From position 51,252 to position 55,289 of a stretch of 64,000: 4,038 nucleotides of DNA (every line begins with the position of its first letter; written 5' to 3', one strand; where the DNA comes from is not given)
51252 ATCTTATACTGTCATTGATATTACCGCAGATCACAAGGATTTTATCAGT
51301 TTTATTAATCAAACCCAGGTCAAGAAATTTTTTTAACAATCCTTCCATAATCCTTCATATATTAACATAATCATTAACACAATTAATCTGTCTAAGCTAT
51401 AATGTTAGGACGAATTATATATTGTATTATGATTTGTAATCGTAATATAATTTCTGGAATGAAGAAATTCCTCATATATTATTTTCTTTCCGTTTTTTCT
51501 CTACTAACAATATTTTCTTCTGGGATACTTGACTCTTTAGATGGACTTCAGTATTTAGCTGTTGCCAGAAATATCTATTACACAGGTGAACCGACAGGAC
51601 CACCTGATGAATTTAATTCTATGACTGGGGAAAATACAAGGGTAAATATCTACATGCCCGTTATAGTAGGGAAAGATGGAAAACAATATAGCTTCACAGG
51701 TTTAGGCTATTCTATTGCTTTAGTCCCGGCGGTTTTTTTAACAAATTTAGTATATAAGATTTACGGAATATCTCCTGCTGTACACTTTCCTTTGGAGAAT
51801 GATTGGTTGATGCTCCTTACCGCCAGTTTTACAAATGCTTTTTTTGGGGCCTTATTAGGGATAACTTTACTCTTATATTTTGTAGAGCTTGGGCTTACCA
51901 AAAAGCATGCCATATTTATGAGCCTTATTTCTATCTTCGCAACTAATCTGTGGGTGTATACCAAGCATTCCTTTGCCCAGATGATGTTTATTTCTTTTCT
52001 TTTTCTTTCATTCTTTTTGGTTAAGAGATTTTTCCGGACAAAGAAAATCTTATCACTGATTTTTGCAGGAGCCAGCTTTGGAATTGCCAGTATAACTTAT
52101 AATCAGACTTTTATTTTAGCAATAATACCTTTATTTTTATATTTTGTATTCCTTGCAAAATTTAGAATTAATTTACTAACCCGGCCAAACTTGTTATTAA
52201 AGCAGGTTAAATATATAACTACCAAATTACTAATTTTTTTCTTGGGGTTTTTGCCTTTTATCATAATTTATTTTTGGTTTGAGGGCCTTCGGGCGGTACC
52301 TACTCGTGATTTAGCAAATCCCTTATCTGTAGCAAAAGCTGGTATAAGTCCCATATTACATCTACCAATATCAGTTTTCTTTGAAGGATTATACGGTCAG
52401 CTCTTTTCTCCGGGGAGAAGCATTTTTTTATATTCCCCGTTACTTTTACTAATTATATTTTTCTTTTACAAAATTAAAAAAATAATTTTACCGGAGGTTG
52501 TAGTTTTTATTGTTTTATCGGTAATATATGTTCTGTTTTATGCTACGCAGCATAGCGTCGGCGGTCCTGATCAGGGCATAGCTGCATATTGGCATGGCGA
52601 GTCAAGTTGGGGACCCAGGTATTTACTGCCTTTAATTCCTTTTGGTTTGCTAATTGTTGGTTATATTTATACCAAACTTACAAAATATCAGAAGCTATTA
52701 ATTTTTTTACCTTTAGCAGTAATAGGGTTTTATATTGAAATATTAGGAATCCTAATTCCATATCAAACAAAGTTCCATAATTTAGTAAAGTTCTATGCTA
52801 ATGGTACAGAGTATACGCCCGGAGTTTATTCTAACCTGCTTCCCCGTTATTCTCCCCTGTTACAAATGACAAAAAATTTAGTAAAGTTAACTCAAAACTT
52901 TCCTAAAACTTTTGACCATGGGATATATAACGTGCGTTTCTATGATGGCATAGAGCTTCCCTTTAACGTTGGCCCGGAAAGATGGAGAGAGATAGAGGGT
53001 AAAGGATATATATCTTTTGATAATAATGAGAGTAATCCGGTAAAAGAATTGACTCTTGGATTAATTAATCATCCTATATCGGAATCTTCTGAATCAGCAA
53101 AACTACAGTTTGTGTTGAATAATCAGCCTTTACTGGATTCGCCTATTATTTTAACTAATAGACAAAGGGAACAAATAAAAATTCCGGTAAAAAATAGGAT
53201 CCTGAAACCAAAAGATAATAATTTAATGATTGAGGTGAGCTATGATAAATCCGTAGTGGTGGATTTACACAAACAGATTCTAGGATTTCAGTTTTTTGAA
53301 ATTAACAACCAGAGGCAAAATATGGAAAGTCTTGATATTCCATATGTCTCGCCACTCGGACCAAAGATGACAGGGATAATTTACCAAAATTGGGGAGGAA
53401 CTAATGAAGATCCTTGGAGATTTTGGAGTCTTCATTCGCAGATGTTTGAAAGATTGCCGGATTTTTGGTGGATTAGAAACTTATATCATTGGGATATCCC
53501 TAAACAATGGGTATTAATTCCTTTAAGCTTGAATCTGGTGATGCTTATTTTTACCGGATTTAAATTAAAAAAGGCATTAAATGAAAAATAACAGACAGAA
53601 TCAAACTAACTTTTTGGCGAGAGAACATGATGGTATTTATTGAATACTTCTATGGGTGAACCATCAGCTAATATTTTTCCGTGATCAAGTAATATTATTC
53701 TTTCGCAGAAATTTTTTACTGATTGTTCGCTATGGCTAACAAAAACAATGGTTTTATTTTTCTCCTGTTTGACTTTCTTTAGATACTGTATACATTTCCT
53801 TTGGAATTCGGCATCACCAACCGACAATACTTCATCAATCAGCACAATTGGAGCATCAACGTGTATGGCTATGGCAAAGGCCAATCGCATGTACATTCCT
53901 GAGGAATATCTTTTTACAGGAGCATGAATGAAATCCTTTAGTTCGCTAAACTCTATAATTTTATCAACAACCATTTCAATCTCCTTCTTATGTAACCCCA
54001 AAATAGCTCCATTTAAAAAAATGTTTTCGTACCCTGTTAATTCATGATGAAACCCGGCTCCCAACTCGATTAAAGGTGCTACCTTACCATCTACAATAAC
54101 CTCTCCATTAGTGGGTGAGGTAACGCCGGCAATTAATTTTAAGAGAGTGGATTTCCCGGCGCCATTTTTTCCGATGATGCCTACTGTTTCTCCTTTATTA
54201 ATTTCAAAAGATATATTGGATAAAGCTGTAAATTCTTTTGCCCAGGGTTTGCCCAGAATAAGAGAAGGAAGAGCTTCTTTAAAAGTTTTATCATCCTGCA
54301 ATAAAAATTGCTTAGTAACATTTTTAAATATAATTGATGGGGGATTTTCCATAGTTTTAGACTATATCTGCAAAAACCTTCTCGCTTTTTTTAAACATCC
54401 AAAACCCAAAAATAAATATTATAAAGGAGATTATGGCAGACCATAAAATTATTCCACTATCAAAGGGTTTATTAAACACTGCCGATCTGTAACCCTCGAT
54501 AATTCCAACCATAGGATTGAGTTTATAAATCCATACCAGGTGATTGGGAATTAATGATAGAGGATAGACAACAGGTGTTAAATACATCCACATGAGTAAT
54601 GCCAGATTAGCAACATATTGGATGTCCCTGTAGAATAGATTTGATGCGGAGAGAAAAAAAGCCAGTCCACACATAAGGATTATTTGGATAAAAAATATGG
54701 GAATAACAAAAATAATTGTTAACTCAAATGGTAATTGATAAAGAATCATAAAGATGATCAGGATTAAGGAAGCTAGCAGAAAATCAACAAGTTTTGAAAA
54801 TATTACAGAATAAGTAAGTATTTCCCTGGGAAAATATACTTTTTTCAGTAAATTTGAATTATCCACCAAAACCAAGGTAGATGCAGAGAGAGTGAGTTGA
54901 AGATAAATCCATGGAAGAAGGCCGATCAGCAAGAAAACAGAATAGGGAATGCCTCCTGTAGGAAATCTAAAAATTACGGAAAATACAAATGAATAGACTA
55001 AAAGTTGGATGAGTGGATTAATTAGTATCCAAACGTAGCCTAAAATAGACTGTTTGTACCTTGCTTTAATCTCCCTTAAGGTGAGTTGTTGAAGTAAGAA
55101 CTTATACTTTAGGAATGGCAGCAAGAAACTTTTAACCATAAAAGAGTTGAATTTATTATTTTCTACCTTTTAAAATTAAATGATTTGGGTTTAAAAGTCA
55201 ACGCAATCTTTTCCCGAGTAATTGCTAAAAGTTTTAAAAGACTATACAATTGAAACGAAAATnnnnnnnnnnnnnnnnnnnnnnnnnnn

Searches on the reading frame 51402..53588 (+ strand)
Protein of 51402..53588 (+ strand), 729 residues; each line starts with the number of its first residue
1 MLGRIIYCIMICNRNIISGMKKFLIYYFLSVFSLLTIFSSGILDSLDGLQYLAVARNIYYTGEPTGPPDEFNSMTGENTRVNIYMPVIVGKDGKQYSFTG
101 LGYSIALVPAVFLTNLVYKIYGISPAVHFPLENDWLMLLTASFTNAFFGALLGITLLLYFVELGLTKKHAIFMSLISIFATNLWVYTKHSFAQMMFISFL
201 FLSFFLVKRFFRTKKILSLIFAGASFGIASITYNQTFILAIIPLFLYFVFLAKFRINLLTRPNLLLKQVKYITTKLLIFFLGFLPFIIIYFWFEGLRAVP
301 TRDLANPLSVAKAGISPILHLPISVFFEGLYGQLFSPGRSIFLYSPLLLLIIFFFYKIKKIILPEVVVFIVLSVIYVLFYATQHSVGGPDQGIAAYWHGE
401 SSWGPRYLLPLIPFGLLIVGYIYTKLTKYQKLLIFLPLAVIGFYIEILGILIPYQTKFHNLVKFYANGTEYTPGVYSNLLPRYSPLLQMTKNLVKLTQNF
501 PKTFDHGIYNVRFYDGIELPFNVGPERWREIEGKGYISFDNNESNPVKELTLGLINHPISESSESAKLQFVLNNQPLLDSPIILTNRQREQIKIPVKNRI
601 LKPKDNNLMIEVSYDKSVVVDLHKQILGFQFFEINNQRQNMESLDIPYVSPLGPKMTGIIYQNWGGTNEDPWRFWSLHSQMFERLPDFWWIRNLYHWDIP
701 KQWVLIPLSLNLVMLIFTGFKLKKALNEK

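Call 3: search_protein_families(library=pfam, proteins=[window:51402-53588:+], max_evalue=0.01)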
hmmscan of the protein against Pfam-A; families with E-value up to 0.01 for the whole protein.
window:51402-53588:+ (729 aa): 1 family
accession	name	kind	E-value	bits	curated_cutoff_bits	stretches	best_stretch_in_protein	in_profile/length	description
PF02366.24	PMT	-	0.0013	18.7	22.7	1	142-294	86-238/245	Dolichyl-phosphate-mannose-protein mannosyltransferase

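Call 4: search_protein_families(library=ncbifam, proteins=[window:51402-53588:+], max_evalue=0.01)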
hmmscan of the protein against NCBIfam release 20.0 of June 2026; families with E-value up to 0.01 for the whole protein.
window:51402-53588:+ (729 aa): 1 family
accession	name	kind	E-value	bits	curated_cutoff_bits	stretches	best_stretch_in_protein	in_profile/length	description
NF047440.1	LA3751_2_3_fam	subfamily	2.3e-09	36.6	200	1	143-452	103-388/460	LA_3751/LA_3752 family putative glycosyltransferase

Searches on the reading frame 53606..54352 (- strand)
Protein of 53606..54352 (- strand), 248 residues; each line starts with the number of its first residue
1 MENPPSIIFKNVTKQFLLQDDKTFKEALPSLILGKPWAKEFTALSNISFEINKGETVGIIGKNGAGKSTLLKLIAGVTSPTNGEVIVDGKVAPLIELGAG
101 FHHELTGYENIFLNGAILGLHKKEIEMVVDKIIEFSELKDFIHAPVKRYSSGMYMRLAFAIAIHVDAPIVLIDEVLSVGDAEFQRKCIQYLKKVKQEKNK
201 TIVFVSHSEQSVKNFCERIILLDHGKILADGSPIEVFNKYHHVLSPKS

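Call 3: search_protein_families(library=pfam, proteins=[window:53606-54352:-], max_evalue=0.01)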
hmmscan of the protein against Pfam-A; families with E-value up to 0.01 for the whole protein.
window:53606-54352:- (248 aa): 7 families
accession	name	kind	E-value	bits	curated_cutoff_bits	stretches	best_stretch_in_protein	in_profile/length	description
PF00005.33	ABC_tran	-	1.5e-23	84.3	25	1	44-175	1-135/137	ABC transporter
PF02463.25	SMC_N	-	4e-07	30.1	40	1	155-215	147-205/220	RecF/RecN/SMC N terminal domain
PF13304.12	AAA_21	-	1.6e-05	25.6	27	1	58-77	3-22/304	AAA domain, putative AbiEii toxin, Type IV TA system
PF13555.12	AAA_29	-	0.00092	19.4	27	1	48-72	16-40/61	P-loop containing region of AAA domain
PF13175.12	AAA_15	-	0.0078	16.3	32.1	1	41-75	11-44/374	AAA ATPase domain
PF00006.31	ATP-synt_ab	-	0.0086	16.2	29.5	0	49-78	9-38/213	ATP synthase alpha/beta family, nucleotide-binding domain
PF13476.12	AAA_23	-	0.0089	17.1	27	0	45-77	11-42/201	AAA domain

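Call 4: search_protein_families(library=ncbifam, proteins=[window:53606-54352:-], max_evalue=0.01)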
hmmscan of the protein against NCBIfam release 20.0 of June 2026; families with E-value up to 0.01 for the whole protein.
window:53606-54352:- (248 aa): 190 families (the best 25 are shown)
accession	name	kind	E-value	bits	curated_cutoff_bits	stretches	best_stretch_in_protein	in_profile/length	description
NF010065.0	PRK13545.1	equivalog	3.8e-66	223.9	538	1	8-244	6-238/549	teichoic acids export protein ATP-binding subunit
NF010066.0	PRK13546.1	equivalog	5.1e-61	206.3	320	1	6-244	4-238/264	teichoic acids export ABC transporter ATP-binding subunit TagH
NF050108.1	galactan_ABC_ATP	equivalog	6.1e-57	192.6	400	1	42-241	43-241/244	galactan export ABC transporter ATP-binding subunit Wzt/RfbE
TIGR01188.1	drrA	subfamily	2.1e-36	125.7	312.45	1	40-236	5-211/302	daunorubicin resistance ABC transporter, ATP-binding protein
TIGR04521.1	ECF_ATPase_2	equivalog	6.7e-35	120.5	330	2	106-242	101-238/279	energy-coupling factor transporter ATPase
TIGR04520.1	ECF_ATPase_1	equivalog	1.5e-33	116.4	315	2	119-242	107-229/269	energy-coupling factor transporter ATPase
NF040933.2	ABC_arch_GlcV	equivalog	2.9e-30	105.4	450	2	104-239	97-232/357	glucose ABC transporter ATP-binding protein GlcV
TIGR00968.1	3a0106s01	subfamily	4.8e-30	104.8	342.75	1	40-239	12-221/237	sulfate ABC transporter ATP-binding protein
TIGR03375.1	type_I_sec_LssB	subfamily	2.3e-29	102.2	693.1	2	41-89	480-528/696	type I secretion system permease/ATPase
NF040840.2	tungstate_WtpC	equivalog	7.9e-29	101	440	1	39-239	12-221/347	tungstate ABC transporter ATP-binding protein WtpC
NF010059.0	PRK13536.1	equivalog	8.2e-29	100.4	549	1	43-237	58-262/342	nodulation factor ABC transporter ATP-binding protein NodI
TIGR02315.1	ABC_phnC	equivalog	8.4e-29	100.7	266.1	2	119-238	116-235/243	phosphonate ABC transporter ATP-binding protein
NF007739.0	PRK10419.1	subfamily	6.4e-28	98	354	2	119-230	121-233/268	nickel ABC transporter ATP-binding protein NikE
TIGR02769.1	nickel_nikE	equivalog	6.6e-28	97.9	332.55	2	134-231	135-233/265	nickel import ATP-binding protein NikE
TIGR01288.1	nodI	equivalog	1.4e-27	96.5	424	1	44-236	20-222/303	nodulation factor ABC transporter ATP-binding protein NodI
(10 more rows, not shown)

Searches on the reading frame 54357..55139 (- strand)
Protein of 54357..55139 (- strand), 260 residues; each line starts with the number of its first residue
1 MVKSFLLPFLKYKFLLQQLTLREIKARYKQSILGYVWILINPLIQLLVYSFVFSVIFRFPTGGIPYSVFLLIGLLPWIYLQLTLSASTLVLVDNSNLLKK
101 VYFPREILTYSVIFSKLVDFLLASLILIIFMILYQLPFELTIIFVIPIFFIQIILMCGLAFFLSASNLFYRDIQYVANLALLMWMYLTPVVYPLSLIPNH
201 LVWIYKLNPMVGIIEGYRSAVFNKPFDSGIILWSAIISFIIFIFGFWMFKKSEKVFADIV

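Call 3: search_protein_families(library=pfam, proteins=[window:54357-55139:-], max_evalue=0.01)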
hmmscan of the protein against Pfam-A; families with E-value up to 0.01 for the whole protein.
window:54357-55139:- (260 aa): 1 family
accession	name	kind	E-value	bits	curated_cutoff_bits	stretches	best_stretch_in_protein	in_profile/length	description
PF01061.29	ABC2_membrane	-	8.2e-23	81.5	26.9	1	16-222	3-211/211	ABC-2 type transporter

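Call 4: search_protein_families(library=ncbifam, proteins=[window:54357-55139:-], max_evalue=0.01)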
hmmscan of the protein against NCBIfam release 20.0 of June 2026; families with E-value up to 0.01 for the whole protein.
window:54357-55139:- (260 aa): 3 families
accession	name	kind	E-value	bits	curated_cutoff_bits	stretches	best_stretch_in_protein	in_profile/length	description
NF050109.1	galactan_ABC_perm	equivalog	3.2e-17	62.9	380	1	13-238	21-248/272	galactan export ABC transporter permease subunit Wzm/RfbD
NF050053.1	CapPschTportKpsM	equivalog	2.6e-14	53.8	300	1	16-250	5-248/257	capsule polysaccharide transporter KpsM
TIGR01247.1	drrB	subfamily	7.2e-07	29.1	223.05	1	27-225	8-209/236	daunorubicin resistance ABC transporter membrane protein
